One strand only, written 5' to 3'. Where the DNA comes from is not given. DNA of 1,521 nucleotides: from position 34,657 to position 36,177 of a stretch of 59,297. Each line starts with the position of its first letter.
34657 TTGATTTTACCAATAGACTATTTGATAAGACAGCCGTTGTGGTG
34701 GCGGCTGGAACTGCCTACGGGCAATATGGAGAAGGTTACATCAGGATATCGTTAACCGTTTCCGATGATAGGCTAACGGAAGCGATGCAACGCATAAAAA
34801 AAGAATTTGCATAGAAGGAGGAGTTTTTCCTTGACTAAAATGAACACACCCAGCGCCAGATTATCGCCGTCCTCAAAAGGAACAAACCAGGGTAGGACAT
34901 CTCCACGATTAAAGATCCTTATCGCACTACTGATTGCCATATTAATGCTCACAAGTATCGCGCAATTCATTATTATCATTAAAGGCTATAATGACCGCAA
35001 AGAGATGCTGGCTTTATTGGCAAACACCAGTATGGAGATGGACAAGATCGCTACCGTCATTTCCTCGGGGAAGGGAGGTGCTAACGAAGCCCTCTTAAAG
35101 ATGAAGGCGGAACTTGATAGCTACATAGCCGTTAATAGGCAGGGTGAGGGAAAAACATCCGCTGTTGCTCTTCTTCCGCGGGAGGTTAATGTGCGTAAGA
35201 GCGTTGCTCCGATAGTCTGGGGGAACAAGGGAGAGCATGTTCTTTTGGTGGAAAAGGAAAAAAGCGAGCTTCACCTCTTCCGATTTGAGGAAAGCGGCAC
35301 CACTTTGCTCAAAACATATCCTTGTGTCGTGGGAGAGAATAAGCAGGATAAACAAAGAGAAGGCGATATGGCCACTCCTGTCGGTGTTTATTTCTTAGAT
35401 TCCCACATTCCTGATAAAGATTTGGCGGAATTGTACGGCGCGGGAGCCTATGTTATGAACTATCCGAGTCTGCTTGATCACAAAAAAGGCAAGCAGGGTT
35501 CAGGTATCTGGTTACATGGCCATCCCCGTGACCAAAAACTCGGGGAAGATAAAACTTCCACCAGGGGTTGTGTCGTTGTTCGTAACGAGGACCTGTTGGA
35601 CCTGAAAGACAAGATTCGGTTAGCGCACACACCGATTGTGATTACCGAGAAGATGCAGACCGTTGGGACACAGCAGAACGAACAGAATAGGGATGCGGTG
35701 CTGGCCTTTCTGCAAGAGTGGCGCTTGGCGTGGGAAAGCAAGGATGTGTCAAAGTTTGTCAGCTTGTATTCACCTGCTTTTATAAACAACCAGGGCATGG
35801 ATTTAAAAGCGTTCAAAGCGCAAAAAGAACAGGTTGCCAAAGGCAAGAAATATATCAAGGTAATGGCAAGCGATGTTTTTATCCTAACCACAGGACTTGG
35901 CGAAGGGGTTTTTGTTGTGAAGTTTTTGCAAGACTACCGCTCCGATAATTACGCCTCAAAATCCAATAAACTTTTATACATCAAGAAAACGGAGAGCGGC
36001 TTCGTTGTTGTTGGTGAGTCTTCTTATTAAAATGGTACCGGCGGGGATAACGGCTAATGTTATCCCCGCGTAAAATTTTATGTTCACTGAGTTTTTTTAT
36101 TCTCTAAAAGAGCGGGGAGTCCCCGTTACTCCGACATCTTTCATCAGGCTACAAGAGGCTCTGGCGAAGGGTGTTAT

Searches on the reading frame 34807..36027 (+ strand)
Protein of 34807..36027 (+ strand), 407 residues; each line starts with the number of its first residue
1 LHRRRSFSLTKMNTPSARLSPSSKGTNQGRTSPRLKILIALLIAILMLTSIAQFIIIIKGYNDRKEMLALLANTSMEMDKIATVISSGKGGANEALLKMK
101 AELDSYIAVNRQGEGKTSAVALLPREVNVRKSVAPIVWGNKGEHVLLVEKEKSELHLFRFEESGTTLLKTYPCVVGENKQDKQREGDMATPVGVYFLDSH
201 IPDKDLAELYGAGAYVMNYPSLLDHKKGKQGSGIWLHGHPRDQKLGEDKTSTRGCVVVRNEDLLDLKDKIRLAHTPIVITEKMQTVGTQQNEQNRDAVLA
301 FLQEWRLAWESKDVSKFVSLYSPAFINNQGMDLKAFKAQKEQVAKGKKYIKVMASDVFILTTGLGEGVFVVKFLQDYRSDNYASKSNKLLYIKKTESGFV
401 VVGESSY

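Call 70: search_protein_families(library=pfam, proteins=[window:34807-36027:+], max_evalue=0.001)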
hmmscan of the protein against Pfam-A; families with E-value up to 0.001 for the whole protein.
window:34807-36027:+ (407 aa): 2 families
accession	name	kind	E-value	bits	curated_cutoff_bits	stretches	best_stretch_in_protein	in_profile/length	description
PF24125.1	Cds6_C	-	2.1e-23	83.1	27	1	298-404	2-110/111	Cds6 C-terminal NTF2-like domain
PF03734.19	YkuD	-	1.5e-14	55.2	23.4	1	153-279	9-146/146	L,D-transpeptidase catalytic domain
